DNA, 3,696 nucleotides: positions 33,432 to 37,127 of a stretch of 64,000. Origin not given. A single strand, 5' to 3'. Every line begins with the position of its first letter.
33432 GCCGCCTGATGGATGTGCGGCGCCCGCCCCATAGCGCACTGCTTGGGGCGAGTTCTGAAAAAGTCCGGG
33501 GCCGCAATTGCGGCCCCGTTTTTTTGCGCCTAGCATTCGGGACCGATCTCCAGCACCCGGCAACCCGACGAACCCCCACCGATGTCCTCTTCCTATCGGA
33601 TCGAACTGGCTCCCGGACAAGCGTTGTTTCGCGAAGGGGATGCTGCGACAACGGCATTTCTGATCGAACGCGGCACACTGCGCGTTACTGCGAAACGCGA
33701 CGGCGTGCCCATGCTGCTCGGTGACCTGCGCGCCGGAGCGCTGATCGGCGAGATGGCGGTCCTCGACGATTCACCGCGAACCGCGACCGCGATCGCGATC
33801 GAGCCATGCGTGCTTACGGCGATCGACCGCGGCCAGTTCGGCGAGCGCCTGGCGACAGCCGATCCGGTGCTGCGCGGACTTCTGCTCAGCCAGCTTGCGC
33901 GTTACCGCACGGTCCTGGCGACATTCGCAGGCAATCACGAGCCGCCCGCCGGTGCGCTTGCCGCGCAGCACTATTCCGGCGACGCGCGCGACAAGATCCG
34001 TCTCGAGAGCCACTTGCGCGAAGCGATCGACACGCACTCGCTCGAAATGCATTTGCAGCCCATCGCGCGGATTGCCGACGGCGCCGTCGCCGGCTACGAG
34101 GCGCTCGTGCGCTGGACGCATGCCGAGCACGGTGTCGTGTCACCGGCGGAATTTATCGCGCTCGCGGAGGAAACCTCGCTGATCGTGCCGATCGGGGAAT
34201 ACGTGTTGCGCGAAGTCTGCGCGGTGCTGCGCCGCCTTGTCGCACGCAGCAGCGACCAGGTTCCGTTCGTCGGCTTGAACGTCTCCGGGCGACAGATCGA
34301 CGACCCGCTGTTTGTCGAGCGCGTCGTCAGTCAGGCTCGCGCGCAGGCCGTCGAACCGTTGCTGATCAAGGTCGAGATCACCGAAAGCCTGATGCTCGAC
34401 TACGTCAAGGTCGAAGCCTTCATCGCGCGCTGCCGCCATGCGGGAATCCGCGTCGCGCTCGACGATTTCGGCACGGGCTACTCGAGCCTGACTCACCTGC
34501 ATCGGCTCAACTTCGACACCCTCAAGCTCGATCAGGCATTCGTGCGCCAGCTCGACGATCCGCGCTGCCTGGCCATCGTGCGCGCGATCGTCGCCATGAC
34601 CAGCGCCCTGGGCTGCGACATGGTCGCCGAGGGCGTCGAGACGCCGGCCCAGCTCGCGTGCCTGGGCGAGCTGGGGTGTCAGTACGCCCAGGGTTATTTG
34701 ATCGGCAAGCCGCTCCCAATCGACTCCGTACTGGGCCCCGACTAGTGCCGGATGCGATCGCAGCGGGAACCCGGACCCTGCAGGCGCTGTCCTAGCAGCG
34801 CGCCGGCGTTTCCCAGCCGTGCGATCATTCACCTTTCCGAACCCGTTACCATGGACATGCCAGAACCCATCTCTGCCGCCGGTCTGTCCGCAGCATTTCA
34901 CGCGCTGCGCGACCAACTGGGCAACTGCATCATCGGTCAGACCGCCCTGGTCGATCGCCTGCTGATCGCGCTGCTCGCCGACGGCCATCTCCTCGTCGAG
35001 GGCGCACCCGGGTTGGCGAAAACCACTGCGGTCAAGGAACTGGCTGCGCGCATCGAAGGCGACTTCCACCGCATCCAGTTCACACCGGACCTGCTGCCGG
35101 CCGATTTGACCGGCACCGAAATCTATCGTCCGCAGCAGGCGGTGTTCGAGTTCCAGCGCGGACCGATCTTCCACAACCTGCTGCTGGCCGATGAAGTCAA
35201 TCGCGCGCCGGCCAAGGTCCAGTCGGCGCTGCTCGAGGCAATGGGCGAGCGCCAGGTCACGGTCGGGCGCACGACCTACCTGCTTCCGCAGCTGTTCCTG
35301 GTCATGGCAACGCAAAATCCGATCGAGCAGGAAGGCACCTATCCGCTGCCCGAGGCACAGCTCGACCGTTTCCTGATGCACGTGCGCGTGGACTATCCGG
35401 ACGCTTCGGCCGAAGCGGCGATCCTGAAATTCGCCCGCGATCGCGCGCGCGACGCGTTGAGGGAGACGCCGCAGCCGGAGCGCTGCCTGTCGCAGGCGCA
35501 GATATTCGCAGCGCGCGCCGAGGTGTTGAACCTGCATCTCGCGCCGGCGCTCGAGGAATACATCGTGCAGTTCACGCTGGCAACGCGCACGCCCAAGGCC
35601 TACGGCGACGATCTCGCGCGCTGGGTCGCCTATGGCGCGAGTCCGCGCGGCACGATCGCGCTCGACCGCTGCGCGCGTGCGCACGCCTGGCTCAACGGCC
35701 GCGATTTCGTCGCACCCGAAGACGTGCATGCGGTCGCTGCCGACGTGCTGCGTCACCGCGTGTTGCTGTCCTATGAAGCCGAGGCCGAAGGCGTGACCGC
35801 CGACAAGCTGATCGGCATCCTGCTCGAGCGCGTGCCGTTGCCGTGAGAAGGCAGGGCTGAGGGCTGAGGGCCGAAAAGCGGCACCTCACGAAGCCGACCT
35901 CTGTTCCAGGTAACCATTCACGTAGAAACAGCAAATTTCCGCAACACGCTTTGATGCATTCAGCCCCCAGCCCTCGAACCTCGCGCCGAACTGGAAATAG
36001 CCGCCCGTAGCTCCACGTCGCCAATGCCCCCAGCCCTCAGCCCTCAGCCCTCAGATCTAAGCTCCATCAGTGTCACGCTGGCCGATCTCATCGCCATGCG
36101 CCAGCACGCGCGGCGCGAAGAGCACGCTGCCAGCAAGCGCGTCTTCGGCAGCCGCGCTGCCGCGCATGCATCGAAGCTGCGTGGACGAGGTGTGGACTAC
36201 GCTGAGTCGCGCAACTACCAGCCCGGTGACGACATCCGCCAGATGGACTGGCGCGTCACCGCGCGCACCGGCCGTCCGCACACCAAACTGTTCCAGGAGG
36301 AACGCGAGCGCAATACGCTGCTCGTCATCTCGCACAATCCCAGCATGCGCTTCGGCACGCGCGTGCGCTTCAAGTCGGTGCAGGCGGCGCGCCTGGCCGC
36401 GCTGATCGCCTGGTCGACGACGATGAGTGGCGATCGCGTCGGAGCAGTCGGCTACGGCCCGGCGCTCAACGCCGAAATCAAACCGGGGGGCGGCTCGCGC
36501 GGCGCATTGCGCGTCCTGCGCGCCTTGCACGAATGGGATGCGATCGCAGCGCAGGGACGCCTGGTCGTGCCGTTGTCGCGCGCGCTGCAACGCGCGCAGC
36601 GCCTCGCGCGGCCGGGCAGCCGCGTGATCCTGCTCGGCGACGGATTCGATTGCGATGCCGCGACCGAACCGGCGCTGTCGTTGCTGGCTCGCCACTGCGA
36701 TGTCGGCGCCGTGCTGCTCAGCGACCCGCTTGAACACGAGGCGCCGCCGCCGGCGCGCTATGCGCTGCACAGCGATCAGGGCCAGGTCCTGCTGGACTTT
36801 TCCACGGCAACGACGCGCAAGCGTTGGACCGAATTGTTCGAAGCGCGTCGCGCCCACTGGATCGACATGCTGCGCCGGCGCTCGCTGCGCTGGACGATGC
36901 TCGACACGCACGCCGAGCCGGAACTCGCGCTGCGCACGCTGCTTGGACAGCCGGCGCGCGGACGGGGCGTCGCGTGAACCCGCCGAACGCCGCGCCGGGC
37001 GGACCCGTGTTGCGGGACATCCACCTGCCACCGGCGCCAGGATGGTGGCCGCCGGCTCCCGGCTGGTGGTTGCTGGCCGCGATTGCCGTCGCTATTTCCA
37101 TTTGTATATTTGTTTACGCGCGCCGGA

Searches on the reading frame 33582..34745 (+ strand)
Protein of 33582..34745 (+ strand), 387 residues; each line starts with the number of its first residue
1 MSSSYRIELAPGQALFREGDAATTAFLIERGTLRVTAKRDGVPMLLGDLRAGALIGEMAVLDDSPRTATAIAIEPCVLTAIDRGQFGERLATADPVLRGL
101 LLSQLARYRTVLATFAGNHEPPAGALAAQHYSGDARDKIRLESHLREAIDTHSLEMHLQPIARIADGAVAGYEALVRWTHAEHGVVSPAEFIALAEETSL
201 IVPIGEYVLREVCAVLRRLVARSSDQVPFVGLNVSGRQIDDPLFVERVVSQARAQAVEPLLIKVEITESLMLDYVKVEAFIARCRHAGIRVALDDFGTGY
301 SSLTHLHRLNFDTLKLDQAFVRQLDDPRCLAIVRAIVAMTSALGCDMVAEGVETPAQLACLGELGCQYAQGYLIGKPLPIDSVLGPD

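Call 42: search_protein_families(library=pfam, proteins=[window:33582-34745:+], max_evalue=0.00001)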
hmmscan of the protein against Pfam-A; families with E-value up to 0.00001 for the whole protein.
window:33582-34745:+ (387 aa): 2 families
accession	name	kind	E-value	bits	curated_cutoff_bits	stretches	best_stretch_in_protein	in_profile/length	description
PF00563.25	EAL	-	2.9e-65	220.4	31.3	1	144-377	3-236/236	EAL domain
PF00027.35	cNMP_binding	-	1e-19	70.7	27.5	1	7-90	2-86/89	Cyclic nucleotide-binding domain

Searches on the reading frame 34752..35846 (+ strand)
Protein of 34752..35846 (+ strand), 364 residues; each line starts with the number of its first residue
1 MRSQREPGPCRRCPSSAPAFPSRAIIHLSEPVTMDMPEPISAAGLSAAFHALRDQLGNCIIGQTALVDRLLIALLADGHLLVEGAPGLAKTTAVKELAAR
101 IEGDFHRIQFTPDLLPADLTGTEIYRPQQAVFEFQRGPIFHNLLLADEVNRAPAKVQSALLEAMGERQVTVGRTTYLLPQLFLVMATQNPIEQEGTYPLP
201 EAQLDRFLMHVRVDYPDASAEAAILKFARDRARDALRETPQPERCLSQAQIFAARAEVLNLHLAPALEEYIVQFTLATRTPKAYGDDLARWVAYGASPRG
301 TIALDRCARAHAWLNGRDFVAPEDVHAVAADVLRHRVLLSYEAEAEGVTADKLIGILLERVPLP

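Call 42: search_protein_families(library=pfam, proteins=[window:34752-35846:+], max_evalue=0.00001)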
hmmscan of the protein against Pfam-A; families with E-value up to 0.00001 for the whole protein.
window:34752-35846:+ (364 aa): 4 families
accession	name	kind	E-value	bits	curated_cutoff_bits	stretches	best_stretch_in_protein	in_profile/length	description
PF07726.17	AAA_3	-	1.4e-63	213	27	1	79-209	1-131/131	ATPase family associated with various cellular activities (AAA)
PF17863.7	AAA_lid_2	-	6.1e-22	77.6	22.7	1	292-353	9-70/74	AAA lid domain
PF20030.5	bpMoxR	-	1e-17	64.3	27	1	53-235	7-188/205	MoxR domain in the MoxR-vWA-beta-propeller ternary systems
PF07728.20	AAA_5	-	1e-11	45.4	22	1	79-207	1-139/139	AAA domain (dynein-related subfamily)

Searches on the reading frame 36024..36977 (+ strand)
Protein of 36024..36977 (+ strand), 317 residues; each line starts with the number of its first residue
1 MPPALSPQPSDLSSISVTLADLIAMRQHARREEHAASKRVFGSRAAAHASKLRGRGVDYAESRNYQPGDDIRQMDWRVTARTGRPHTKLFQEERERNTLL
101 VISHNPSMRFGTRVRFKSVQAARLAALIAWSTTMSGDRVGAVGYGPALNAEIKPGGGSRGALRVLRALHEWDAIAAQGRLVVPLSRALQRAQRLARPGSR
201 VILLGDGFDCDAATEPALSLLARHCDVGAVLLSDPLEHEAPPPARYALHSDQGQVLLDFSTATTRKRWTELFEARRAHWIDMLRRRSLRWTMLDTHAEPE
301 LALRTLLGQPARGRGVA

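Call 42: search_protein_families(library=pfam, proteins=[window:36024-36977:+], max_evalue=0.00001)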
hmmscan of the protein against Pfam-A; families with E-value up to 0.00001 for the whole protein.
window:36024-36977:+ (317 aa): 1 family
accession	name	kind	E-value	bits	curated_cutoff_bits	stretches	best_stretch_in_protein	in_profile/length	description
PF01882.25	DUF58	-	3.1e-40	138.1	23.4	1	61-276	1-214/216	Protein of unknown function DUF58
